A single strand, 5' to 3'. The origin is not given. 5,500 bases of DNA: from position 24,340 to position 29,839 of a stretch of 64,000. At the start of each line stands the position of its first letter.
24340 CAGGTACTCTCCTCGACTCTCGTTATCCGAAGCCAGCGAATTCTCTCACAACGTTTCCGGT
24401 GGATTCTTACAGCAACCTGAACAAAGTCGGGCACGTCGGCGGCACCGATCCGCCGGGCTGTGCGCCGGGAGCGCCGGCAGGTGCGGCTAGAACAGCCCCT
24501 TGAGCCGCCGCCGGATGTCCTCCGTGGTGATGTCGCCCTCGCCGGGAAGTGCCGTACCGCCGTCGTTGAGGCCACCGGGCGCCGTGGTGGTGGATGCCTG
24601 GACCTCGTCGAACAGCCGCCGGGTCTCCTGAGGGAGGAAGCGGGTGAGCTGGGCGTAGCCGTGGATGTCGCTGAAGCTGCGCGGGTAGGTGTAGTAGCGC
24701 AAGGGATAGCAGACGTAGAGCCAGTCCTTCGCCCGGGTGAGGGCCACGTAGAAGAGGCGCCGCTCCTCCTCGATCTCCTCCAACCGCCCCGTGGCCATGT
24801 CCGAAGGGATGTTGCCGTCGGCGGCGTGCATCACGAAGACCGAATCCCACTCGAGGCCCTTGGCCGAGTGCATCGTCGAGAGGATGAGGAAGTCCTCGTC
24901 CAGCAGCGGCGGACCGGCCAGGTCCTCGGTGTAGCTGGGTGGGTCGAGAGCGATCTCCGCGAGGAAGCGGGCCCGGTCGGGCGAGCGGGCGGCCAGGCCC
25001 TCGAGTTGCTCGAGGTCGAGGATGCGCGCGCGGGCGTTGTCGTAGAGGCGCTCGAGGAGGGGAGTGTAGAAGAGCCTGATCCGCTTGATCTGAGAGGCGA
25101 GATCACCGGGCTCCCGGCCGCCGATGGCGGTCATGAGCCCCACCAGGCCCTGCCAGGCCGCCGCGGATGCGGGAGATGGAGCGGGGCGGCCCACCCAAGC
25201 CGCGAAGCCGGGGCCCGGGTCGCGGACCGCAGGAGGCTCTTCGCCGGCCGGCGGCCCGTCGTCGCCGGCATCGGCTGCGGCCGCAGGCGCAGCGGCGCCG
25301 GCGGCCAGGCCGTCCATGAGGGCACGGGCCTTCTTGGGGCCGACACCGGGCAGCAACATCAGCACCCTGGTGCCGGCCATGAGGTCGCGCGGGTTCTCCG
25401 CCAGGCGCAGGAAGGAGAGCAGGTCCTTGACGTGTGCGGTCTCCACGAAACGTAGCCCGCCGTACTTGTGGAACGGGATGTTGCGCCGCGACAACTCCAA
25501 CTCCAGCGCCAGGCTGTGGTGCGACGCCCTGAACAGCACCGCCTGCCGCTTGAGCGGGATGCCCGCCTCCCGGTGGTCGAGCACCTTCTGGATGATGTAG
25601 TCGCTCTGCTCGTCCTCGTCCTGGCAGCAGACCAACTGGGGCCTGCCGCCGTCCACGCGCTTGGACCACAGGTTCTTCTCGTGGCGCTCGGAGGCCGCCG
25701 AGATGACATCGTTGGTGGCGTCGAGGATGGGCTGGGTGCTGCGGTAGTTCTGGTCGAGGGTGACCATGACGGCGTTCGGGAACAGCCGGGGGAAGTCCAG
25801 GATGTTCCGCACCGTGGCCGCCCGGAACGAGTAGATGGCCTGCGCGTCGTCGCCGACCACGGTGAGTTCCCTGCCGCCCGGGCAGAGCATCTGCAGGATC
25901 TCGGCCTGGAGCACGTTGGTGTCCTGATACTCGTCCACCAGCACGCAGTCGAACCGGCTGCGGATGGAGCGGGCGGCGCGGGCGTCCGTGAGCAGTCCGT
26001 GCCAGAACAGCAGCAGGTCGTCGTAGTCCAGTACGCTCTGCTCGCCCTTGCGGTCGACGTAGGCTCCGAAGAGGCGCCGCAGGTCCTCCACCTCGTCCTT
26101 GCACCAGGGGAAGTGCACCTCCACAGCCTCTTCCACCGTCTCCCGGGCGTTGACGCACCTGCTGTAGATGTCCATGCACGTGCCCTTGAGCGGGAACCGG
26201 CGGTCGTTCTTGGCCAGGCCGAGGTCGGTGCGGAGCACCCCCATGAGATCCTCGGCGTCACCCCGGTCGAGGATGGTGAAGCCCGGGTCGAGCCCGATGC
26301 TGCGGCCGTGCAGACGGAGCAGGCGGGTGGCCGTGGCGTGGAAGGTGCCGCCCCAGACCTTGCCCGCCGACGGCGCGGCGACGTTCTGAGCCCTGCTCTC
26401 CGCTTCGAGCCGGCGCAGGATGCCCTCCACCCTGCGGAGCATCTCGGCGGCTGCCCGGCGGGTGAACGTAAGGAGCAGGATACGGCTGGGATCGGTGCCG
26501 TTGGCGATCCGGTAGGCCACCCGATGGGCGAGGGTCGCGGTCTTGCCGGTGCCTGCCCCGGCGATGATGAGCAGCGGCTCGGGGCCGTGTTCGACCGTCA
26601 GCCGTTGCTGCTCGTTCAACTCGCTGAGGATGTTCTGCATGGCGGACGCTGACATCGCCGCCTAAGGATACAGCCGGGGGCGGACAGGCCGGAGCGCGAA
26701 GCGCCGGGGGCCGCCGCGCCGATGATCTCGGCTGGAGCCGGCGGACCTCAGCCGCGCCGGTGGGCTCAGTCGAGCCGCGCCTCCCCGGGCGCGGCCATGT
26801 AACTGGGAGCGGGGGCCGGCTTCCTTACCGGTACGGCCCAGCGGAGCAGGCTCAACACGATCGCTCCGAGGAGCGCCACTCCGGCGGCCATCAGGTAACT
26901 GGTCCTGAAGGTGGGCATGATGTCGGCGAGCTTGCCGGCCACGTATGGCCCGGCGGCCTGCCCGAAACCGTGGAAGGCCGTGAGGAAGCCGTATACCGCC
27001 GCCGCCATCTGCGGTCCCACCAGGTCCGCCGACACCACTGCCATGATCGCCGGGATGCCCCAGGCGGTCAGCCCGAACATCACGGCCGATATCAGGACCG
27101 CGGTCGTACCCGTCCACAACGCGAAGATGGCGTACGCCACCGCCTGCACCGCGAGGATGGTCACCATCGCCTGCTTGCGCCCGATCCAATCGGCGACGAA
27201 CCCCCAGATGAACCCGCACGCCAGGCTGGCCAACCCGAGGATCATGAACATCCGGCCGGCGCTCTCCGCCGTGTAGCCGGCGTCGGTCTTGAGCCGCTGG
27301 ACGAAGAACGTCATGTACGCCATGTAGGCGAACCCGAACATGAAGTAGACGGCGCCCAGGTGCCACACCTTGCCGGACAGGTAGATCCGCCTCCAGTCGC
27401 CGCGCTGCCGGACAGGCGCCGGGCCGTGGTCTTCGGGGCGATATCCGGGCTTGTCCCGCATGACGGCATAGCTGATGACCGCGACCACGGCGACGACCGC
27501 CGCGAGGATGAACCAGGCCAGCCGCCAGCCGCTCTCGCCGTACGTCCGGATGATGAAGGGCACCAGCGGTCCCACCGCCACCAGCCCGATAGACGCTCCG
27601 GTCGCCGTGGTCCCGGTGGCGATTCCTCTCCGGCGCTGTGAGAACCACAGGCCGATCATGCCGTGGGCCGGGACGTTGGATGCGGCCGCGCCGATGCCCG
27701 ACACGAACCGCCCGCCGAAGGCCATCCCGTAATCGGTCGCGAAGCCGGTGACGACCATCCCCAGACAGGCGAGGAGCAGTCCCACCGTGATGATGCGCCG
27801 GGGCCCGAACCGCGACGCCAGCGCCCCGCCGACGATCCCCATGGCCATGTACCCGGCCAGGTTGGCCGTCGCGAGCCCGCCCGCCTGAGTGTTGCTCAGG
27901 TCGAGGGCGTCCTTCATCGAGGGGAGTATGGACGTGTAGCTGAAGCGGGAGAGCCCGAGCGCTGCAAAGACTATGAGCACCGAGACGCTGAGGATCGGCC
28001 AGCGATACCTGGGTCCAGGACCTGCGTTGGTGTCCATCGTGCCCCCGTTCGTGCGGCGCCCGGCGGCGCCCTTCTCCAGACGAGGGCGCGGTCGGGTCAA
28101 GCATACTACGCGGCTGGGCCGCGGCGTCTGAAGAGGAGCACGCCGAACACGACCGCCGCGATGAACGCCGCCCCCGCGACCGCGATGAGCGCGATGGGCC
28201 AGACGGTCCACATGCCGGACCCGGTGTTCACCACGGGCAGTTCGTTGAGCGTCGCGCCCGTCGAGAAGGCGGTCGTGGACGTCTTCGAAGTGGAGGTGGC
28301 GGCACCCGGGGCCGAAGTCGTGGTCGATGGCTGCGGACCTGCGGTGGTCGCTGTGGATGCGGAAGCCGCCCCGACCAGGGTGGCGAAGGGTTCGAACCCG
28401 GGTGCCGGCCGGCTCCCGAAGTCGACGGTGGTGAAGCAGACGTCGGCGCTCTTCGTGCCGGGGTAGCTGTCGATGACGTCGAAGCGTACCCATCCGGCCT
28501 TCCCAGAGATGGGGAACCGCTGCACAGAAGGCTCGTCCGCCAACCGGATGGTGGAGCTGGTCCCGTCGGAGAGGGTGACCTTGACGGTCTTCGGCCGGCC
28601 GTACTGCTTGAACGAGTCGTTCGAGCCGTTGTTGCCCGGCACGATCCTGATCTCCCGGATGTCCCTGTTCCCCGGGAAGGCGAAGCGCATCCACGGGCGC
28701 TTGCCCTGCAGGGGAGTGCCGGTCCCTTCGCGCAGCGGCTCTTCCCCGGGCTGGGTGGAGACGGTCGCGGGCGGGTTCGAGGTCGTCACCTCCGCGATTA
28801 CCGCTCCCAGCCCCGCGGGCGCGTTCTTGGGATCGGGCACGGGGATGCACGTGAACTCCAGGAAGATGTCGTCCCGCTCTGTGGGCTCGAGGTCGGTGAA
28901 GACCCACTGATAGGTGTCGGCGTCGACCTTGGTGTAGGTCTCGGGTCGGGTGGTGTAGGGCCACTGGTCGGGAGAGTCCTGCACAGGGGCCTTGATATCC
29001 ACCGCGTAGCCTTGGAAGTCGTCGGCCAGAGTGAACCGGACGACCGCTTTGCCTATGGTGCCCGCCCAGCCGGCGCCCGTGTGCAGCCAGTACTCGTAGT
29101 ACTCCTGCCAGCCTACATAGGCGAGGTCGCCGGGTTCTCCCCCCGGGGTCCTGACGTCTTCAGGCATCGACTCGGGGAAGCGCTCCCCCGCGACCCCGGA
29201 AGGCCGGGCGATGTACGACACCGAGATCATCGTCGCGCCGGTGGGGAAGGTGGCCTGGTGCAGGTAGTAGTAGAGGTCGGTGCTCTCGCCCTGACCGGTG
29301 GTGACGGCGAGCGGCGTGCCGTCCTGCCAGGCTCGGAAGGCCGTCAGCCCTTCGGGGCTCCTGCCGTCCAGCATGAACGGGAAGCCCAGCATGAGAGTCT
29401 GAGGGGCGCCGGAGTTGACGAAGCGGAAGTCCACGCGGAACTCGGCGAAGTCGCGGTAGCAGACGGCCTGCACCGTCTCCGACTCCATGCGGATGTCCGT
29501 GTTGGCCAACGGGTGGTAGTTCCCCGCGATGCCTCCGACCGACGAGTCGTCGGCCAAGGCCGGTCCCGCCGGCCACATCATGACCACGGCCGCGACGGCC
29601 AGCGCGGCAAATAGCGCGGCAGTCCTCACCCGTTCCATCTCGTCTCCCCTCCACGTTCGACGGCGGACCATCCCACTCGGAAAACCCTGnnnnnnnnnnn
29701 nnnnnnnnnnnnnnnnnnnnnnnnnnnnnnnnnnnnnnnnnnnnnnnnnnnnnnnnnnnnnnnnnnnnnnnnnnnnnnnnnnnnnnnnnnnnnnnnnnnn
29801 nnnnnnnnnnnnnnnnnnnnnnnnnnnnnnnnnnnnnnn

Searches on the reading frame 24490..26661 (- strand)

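Call 26: search_protein_families(library=pfam, proteins=[window:24490-26661:-], max_evalue=0.001)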
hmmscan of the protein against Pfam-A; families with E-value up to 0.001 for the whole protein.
window:24490-26661:- (724 aa): 6 families
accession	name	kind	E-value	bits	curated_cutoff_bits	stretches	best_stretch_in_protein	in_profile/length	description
PF00580.27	UvrD-helicase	-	1.9e-63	215.1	23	1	15-294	1-270/271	UvrD/REP helicase N-terminal domain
PF13361.12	UvrD_C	-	1.5e-50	173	25.6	2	300-449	1-151/350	UvrD-like helicase C-terminal domain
PF13245.12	AAA_19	-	1.2e-20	74.5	25.1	1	27-280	11-134/134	AAA domain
PF13538.12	UvrD_C_2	-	8.7e-11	42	27.4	1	594-650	4-51/52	UvrD-like helicase C-terminal domain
PF13604.12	AAA_30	-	1.8e-05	25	27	0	15-76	2-64/191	AAA domain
PF01443.25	Viral_helicase1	-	6e-05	23.4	21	0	594-651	179-227/228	Viral superfamily 1 RNA helicase core domain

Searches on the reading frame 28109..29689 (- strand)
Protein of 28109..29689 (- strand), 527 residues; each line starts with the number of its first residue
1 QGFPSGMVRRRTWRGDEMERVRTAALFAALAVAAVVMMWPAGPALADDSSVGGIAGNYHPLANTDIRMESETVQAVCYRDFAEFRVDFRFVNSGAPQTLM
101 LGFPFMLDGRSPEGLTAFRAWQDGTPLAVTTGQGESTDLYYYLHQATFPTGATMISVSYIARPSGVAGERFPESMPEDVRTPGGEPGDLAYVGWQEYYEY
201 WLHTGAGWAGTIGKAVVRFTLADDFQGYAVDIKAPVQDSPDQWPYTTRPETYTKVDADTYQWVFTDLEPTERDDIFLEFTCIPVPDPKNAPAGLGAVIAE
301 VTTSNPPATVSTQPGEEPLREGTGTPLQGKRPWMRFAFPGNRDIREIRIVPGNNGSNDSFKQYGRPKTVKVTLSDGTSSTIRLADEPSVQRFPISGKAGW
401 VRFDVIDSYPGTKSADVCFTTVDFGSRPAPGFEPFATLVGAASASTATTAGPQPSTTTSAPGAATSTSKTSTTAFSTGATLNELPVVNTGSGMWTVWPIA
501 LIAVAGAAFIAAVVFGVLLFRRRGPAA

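Call 26: search_protein_families(library=pfam, proteins=[window:28109-29689:-], max_evalue=0.001)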
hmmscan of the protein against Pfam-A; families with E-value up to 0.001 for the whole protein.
window:28109-29689:- (527 aa): 1 family
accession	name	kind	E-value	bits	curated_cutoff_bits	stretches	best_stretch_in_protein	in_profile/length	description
PF25302.1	NADase_transloc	-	2.2e-08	34.8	27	1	333-424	50-145/146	NAD glycohydrolase translocation F5/8 type C domain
